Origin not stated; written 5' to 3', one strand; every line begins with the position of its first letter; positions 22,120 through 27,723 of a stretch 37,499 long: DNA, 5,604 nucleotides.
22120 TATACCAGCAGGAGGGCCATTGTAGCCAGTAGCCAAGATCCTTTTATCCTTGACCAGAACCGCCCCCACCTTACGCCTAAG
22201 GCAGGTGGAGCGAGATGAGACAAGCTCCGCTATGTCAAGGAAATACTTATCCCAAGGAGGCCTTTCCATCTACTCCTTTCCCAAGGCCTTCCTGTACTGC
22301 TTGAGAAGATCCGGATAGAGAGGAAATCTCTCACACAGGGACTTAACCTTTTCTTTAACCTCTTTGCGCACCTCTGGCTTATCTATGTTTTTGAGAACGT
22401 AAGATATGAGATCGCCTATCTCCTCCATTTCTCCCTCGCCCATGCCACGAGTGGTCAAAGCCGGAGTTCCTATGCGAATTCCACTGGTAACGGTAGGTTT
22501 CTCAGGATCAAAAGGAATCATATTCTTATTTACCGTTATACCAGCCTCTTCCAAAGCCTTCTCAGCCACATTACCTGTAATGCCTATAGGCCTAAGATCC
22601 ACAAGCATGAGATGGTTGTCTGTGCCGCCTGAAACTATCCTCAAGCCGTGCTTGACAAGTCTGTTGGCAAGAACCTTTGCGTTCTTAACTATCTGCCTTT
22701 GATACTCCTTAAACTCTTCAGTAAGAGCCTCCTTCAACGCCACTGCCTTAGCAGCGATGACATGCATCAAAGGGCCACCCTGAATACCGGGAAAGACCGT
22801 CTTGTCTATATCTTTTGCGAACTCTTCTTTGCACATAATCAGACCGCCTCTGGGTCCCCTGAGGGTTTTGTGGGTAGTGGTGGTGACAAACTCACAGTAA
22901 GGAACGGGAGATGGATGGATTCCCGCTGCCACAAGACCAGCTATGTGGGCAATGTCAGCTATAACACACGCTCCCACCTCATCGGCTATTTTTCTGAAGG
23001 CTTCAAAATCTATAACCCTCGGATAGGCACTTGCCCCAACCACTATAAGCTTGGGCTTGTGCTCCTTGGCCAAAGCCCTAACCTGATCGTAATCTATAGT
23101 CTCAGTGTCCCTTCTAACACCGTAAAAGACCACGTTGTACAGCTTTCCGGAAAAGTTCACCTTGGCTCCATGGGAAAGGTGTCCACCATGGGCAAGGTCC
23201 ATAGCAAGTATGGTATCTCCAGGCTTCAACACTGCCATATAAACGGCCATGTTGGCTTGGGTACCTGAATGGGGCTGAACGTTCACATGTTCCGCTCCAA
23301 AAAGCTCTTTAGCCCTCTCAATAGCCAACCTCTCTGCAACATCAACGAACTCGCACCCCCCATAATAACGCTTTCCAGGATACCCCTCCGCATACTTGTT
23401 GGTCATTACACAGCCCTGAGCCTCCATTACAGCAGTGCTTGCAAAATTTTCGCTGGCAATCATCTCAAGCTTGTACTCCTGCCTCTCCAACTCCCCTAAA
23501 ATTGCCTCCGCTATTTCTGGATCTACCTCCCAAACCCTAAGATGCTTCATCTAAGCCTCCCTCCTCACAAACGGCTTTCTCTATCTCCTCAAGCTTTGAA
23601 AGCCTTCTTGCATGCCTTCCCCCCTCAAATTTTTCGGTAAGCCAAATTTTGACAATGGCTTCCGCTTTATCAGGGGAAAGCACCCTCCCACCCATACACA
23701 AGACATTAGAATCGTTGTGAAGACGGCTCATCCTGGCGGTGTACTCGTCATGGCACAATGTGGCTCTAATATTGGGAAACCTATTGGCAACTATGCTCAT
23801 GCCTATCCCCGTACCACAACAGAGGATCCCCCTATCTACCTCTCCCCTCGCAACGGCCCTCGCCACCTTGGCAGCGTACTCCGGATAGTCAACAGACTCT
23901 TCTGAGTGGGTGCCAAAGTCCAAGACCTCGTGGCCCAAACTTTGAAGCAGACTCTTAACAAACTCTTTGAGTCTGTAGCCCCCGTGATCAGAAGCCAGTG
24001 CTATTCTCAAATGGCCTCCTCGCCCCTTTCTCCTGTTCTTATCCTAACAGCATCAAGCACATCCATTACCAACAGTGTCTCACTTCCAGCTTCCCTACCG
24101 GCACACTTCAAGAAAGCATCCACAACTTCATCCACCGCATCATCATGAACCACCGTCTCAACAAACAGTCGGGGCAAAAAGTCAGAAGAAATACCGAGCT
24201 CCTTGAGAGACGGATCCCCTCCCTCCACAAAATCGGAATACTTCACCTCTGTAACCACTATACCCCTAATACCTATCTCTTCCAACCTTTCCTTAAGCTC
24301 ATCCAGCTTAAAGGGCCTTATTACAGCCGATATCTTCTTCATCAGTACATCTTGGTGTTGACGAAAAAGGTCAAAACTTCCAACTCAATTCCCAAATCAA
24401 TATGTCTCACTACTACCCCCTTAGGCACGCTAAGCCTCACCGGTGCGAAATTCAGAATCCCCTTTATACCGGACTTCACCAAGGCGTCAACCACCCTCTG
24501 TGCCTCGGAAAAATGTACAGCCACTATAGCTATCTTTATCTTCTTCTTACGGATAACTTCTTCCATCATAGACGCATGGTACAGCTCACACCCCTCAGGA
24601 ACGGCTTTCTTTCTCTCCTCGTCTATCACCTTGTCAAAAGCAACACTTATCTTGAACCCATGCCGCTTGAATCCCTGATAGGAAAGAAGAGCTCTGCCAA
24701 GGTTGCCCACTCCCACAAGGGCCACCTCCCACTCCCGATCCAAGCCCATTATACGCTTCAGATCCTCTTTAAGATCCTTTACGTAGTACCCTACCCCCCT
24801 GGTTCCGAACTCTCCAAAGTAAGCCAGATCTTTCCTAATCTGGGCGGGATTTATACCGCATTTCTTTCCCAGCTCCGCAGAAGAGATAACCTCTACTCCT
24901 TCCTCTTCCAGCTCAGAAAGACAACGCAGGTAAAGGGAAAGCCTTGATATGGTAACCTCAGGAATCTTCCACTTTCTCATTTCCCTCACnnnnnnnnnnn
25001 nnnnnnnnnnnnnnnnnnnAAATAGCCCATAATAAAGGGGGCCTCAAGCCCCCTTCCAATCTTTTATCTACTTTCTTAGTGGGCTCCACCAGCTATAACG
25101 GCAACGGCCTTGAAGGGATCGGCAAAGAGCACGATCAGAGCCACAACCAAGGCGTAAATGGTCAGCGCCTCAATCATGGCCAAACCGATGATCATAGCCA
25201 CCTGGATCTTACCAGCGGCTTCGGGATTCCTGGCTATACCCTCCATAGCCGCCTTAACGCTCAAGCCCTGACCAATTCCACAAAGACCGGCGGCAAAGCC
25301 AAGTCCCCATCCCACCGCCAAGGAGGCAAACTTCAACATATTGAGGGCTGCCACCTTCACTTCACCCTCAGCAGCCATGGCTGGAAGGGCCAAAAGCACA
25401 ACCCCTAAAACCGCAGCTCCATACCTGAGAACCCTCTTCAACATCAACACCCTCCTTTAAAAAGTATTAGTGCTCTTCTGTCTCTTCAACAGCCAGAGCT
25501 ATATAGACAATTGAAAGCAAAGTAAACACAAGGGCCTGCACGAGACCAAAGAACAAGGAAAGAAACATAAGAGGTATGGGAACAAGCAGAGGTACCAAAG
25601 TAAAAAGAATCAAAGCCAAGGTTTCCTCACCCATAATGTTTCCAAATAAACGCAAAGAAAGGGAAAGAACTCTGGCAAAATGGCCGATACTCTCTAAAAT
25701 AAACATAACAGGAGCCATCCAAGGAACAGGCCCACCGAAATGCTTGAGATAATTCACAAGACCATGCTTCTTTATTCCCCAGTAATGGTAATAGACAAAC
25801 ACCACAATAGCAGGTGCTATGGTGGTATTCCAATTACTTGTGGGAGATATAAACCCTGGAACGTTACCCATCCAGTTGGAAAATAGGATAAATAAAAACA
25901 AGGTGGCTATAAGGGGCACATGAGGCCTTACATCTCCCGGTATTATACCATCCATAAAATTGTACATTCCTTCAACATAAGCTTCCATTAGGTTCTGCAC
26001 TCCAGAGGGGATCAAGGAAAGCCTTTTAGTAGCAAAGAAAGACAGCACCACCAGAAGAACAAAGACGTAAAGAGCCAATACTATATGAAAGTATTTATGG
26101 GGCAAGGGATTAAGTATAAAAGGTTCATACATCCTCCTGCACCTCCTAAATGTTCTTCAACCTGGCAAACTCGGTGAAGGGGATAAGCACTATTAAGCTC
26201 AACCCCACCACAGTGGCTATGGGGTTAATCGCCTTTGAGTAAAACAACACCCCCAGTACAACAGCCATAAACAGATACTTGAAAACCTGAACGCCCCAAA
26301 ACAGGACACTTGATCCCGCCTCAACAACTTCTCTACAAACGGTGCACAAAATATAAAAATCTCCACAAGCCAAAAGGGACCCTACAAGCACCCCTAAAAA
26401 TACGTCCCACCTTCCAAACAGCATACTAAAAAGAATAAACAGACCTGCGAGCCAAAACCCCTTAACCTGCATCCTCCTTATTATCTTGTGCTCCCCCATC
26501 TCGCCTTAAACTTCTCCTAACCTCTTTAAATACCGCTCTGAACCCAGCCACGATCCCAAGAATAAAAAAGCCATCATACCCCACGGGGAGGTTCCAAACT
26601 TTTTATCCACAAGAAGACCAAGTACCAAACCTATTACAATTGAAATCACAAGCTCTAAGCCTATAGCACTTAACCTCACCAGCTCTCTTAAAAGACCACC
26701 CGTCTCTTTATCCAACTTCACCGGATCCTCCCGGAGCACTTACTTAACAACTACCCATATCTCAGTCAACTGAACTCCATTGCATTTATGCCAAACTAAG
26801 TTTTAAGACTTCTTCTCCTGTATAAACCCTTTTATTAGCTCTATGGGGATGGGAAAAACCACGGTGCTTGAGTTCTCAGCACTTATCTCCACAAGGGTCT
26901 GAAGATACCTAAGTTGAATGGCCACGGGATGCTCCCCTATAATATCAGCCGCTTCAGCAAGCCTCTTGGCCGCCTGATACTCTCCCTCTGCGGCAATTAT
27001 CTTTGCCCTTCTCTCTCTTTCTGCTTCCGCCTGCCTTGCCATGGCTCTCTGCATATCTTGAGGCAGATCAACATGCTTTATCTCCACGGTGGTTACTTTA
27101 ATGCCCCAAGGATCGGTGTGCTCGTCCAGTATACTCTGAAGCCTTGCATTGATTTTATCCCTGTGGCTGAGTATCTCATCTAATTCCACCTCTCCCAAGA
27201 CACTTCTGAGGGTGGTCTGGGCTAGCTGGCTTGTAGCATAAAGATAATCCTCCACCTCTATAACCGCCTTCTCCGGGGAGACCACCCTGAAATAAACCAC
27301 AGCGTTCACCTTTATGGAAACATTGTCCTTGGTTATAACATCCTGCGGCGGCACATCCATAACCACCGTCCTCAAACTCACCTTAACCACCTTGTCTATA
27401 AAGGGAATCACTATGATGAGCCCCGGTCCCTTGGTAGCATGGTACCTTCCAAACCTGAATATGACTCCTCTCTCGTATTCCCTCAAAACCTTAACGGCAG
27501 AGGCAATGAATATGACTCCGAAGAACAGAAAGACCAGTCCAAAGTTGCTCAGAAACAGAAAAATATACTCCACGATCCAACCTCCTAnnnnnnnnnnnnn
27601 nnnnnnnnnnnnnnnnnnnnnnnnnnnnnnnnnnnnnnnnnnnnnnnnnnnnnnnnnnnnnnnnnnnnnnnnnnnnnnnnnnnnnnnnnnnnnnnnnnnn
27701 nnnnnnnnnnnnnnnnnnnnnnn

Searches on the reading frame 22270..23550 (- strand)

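Call 15: search_protein_families(library=pfam, proteins=[window:22270-23550:-], max_evalue=0.00001)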
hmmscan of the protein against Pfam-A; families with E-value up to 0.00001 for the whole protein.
window:22270-23550:- (426 aa): 4 families
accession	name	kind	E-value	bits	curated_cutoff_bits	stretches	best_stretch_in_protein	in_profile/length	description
PF00464.25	SHMT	-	1.3e-175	584.2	27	1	8-382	3-399/399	Serine hydroxymethyltransferase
PF00155.27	Aminotran_1_2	-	8.2e-12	45.4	19.7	1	81-368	52-352/361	Aminotransferase class I and II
PF01212.27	Beta_elim_lyase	-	6e-08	32.8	27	1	78-309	39-276/288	Beta-eliminating lyase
PF01041.23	DegT_DnrJ_EryC1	-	2.5e-06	27.4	19.8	1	81-212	34-158/360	DegT/DnrJ/EryC1/StrS aminotransferase family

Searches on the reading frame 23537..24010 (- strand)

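Call 15: search_protein_families(library=pfam, proteins=[window:23537-24010:-], max_evalue=0.00001)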
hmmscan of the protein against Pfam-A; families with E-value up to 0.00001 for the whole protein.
window:23537-24010:- (157 aa): 1 family
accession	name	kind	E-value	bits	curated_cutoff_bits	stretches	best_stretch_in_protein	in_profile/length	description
PF02502.23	LacAB_rpiB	-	2.3e-61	206.2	24.7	1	3-140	1-138/138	Ribose/Galactose Isomerase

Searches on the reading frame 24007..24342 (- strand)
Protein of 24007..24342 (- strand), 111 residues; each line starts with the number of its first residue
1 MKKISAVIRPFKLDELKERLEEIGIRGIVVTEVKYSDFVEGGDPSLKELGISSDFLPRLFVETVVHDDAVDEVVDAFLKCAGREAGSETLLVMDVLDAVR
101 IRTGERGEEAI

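Call 40: search_protein_families(library=pfam, proteins=[window:24007-24342:-], max_evalue=0.0001)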
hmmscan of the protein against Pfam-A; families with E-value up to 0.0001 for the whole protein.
window:24007-24342:- (111 aa): 1 family
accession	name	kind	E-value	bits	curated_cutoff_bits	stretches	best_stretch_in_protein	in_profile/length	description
PF00543.27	P-II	-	4.3e-16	59.5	25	1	1-105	1-102/102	Nitrogen regulatory protein P-II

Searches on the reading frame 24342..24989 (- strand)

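Call 15: search_protein_families(library=pfam, proteins=[window:24342-24989:-], max_evalue=0.00001)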
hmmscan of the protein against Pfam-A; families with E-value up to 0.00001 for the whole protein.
window:24342-24989:- (215 aa): 2 families
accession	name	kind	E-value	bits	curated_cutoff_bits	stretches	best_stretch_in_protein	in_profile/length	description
PF06971.19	Put_DNA-bind_N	-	1.5e-22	79.9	27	1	8-55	1-48/49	Putative DNA-binding protein N-terminus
PF02629.25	CoA_binding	-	9.4e-15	55.6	22.3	1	84-184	1-97/97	CoA binding domain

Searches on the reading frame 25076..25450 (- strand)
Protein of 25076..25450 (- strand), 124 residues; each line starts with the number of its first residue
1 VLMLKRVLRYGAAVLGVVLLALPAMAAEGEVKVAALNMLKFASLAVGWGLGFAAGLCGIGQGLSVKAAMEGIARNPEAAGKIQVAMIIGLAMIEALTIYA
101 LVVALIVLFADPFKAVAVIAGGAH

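Call 40: search_protein_families(library=pfam, proteins=[window:25076-25450:-], max_evalue=0.0001)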
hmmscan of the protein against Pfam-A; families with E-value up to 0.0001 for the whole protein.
window:25076-25450:- (124 aa): 1 family
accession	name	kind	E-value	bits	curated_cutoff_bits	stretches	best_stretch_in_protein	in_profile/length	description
PF00137.26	ATP-synt_C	-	1.6e-15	57.5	24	1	44-106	1-59/60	ATP synthase subunit C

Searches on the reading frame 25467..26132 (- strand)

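Call 17: search_protein_families(library=pfam, proteins=[window:25467-26132:-], max_evalue=0.00001)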
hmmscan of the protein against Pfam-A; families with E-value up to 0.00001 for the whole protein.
window:25467-26132:- (221 aa): 1 family
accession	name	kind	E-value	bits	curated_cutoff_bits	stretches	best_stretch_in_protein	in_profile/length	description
PF00119.25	ATP-synt_A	-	2.5e-51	175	33.9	1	20-211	4-216/217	ATP synthase A chain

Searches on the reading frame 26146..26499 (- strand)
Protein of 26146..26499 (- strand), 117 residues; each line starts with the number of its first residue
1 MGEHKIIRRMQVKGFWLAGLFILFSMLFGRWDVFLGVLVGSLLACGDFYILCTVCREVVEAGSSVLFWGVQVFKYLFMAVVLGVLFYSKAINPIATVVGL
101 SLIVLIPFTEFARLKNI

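Call 17: search_protein_families(library=pfam, proteins=[window:26146-26499:-], max_evalue=0.00001)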
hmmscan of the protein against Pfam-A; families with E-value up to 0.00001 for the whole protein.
window:26146-26499:- (117 aa): 1 family
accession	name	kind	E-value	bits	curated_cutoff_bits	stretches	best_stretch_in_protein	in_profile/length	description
PF03899.21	ATP-synt_I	-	6.8e-08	33.3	25.1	1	10-101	2-99/99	ATP synthase I chain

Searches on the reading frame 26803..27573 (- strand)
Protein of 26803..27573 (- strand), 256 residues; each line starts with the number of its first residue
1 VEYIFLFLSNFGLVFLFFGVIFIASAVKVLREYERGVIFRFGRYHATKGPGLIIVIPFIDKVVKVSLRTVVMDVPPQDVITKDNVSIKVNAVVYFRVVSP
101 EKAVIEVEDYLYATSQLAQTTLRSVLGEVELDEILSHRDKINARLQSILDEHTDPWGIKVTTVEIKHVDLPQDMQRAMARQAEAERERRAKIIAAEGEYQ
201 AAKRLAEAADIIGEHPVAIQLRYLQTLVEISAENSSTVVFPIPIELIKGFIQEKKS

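Call 17: search_protein_families(library=pfam, proteins=[window:26803-27573:-], max_evalue=0.00001)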
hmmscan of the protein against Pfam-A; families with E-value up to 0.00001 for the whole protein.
window:26803-27573:- (256 aa): 1 family
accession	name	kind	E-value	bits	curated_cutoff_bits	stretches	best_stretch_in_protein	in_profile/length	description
PF01145.31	Band_7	-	4e-43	147.9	23.6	1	29-198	2-175/176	SPFH domain / Band 7 family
